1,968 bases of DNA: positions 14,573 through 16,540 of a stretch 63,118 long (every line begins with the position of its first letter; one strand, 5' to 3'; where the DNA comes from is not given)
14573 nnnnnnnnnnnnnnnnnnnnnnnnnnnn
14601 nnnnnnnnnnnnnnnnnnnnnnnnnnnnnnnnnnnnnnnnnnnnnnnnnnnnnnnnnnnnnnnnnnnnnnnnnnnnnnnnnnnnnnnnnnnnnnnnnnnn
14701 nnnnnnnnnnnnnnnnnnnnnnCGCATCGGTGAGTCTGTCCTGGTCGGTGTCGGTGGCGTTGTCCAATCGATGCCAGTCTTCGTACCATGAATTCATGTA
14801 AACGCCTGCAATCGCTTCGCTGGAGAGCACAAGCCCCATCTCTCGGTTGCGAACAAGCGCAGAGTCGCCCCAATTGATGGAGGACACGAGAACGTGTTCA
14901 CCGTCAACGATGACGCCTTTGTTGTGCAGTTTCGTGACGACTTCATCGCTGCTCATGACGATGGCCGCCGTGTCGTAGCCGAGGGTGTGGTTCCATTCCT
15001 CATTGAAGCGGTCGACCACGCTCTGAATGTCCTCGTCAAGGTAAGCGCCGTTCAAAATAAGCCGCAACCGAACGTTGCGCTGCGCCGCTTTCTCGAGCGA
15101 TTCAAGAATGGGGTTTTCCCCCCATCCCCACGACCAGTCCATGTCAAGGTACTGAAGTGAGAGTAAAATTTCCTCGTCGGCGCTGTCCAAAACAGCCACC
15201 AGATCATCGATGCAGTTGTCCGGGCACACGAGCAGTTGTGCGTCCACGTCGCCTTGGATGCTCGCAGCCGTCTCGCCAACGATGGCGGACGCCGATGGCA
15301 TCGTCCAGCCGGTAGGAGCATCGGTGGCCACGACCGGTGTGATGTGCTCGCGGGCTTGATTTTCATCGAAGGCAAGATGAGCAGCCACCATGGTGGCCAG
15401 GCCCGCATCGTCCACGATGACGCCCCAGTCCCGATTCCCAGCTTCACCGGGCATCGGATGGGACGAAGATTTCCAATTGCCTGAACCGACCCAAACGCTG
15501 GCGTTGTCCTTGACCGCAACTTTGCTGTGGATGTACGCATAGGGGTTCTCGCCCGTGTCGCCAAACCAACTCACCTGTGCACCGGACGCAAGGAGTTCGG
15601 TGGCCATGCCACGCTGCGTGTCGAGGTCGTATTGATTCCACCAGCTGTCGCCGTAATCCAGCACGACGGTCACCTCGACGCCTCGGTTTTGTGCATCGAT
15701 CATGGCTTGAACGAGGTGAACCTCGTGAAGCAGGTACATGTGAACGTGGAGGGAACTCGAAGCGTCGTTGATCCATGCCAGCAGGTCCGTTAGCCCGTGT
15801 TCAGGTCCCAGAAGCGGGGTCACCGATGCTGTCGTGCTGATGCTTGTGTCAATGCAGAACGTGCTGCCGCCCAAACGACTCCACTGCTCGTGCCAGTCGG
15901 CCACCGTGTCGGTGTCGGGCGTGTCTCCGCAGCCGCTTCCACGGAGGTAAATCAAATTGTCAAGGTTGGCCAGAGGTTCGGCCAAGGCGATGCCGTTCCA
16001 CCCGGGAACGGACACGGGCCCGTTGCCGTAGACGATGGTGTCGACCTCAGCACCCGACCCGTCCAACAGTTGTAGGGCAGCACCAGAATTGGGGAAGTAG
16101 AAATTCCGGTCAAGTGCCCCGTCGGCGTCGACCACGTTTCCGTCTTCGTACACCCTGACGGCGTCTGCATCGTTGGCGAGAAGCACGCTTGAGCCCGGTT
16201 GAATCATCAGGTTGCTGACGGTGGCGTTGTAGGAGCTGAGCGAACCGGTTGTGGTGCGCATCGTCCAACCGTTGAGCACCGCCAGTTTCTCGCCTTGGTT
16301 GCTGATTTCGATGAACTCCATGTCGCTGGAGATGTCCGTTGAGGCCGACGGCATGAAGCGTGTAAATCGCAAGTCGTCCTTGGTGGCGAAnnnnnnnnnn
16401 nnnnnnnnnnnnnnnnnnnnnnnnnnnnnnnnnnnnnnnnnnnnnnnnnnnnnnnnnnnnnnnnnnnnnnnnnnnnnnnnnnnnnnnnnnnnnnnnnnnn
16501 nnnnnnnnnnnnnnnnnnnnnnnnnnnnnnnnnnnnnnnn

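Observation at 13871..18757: Six lamin-tail domains fused to a double-HKD PLD-family hydrolase on a membrane tether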

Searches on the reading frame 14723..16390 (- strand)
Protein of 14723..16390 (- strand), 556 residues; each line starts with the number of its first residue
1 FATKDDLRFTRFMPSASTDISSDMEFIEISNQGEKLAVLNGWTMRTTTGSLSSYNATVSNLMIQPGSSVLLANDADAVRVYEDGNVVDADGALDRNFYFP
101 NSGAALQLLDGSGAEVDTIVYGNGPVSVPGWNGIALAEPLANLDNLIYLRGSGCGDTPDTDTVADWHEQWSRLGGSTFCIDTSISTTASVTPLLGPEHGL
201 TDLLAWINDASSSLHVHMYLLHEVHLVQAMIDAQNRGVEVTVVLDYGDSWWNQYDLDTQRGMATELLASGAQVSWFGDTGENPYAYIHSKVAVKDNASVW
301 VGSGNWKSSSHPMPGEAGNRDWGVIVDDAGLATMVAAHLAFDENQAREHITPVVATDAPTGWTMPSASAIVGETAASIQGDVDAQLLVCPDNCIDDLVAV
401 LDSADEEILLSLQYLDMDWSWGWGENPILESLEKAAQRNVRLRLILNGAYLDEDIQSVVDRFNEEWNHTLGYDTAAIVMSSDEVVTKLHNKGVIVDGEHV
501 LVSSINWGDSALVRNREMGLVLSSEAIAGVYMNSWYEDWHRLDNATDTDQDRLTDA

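Call 44: predict_structure(alignment_id=A3)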
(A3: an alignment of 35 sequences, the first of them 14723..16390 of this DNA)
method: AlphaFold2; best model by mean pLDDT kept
length: 556 residues; sequences in the alignment: 35
mean_pLDDT: 89.3   pTM: 0.88
mean pLDDT of the five models: 89.3, 88.8, 88.1, 87.9, 87.1
residues with pLDDT >= 90: 368; 70-90: 145; 50-70: 31; < 50: 12
segments of 3 or more residues with pLDDT < 50: 545-550, 552-556
pLDDT, mean of each block of 10 residues (from residue 1): 90 83 91 94 94 93 93 89 85 90 92 94 90 79 73 78 84 66 95 95 98 97 98 99 89 94 98 84 79 98 95 95 98 95 86 95 94 95 94 89 98 85 77 97 88 82 95 92 89 97 89 84 98 95 53 43
secondary structure, 60 per line:
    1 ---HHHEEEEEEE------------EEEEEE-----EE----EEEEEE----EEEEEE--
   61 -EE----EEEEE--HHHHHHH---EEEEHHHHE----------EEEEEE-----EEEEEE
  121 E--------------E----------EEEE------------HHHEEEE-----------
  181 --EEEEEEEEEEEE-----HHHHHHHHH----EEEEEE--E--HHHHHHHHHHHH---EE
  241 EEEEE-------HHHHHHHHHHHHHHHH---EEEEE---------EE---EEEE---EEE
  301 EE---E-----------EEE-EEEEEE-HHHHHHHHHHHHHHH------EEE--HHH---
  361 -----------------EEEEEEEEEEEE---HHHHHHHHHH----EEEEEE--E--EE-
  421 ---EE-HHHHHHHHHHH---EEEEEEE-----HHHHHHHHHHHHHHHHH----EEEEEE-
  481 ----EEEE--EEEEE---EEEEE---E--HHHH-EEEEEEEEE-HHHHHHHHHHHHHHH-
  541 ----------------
elements in order: E7-13 E26-31 E43-48 E53-58 E68-72 H75-81 E85-88 H89-92 E104-109 E115-121 E147-150 E166-169 E183-194 H200-208 E213-218 H224-235 E239-245 H253-268 E272-276 E291-294 E298-302 E318-320 E322-327 H329-343 E350-352 E378-389 H393-402 E407-412 H427-437 E441-447 H453-469 E474-479 E485-488 E491-495 E499-503 H510-513 E515-523 H525-539

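Call 47: fold_search(model_id=the predicted structure, library=pdb)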
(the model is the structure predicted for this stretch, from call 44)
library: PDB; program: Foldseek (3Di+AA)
matches with E <= 10: 1170; with E <= 0.001: 156
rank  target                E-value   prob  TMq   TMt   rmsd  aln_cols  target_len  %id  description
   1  9vbg_A                2.9e-20  1.00  0.48  0.63   8.9       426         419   15  Cryo-EM structure of human PLD3 apo form (released 2025-12-24)
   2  8v06_B                1.2e-19  1.00  0.48  0.63   8.9       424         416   16  Crystal structure of mouse PLD3 co-crystallized with 5'Pi-ssDNA for 9 days (released 2024-03-13)
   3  8v07_D                1.2e-19  1.00  0.48  0.64   9.0       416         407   17  Crystal structure of mouse PLD3 co-crystallized with 5'Pi-ssDNA for 30 days (released 2024-03-13)
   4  8v06_D                1.7e-19  1.00  0.48  0.64   8.9       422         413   17  Crystal structure of mouse PLD3 co-crystallized with 5'Pi-ssDNA for 9 days (released 2024-03-13)
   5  8v07_C                1.7e-19  1.00  0.49  0.65   8.7       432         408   17  Crystal structure of mouse PLD3 co-crystallized with 5'Pi-ssDNA for 30 days (released 2024-03-13)
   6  8v07_B                1.9e-19  1.00  0.49  0.66   9.3       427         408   17  Crystal structure of mouse PLD3 co-crystallized with 5'Pi-ssDNA for 30 days (released 2024-03-13)
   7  8v07_A                2.5e-19  1.00  0.48  0.64   8.9       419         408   17  Crystal structure of mouse PLD3 co-crystallized with 5'Pi-ssDNA for 30 days (released 2024-03-13)
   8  8v06_A                2.8e-19  1.00  0.48  0.63   9.0       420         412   17  Crystal structure of mouse PLD3 co-crystallized with 5'Pi-ssDNA for 9 days (released 2024-03-13)
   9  8q1x_A                3.1e-19  1.00  0.47  0.61   9.0       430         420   16  Structural analysis of PLD3 reveals insights into the mechanism of lysosomal 5' exonuclease-mediated nucleic acid degr (released 2023-12-06)
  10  8v06_C                3.9e-19  1.00  0.48  0.64   8.9       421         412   17  Crystal structure of mouse PLD3 co-crystallized with 5'Pi-ssDNA for 9 days (released 2024-03-13)
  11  9vbh_A                3.9e-19  1.00  0.48  0.62   9.3       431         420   15  Cryo-EM structure of human PLD3 bound to ssDNA (poly(T)) (released 2025-12-24)
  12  8q1k_A                4.1e-19  1.00  0.47  0.61   8.9       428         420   16  Structural analysis of PLD3 reveals insights into the mechanism of lysosomal 5' exonuclease-mediated nucleic acid degr (released 2023-12-06)
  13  8q1x_B                5.2e-19  1.00  0.47  0.61   9.0       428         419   16  Structural analysis of PLD3 reveals insights into the mechanism of lysosomal 5' exonuclease-mediated nucleic acid degr (released 2023-12-06)
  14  7e0m_A                8.8e-19  1.00  0.45  0.63   9.3       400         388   18  Crystal structure of phospholipase D (released 2021-12-22)
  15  8v5t_A                9.9e-19  1.00  0.48  0.63   8.8       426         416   15  Crystal structure of Alzheimers disease phospholipase D3 (released 2024-10-09)
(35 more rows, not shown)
